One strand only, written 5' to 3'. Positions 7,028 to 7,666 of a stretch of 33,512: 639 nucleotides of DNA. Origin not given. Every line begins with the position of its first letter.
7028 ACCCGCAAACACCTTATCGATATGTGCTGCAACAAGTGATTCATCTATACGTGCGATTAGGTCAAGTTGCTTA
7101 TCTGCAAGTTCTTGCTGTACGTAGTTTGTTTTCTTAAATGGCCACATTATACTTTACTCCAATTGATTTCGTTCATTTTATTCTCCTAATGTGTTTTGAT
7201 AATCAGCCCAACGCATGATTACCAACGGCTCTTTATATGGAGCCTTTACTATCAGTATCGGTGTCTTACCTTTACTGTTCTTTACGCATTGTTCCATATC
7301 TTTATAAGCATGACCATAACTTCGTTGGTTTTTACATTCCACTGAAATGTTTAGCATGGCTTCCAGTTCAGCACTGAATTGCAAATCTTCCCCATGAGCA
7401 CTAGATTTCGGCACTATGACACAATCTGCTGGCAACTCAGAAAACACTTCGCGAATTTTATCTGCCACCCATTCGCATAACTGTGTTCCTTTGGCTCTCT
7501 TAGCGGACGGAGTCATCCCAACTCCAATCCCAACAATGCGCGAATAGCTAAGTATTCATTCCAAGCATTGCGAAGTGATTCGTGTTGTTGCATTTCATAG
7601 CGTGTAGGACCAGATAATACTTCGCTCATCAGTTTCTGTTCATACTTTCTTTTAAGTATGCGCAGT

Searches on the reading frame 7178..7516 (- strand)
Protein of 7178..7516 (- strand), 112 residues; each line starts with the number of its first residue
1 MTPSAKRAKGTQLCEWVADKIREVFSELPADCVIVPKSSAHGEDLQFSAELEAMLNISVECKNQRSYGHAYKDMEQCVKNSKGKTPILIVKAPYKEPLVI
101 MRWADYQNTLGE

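Call 11: search_protein_families(library=pfam, proteins=[window:7178-7516:-], max_evalue=0.01)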
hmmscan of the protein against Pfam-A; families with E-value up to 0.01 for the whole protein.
window:7178-7516:- (112 aa): 0 families

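Call 12: search_protein_families(library=phrogs, proteins=[window:7178-7516:-], max_evalue=0.01)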
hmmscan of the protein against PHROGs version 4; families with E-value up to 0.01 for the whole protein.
window:7178-7516:- (112 aa): 1 family
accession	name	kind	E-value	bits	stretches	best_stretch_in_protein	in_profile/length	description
phrog_244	-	DNA, RNA and nucleotide metabolism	7.3e-11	43.7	1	1-110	3-110/186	RusA-like Holliday junction resolvase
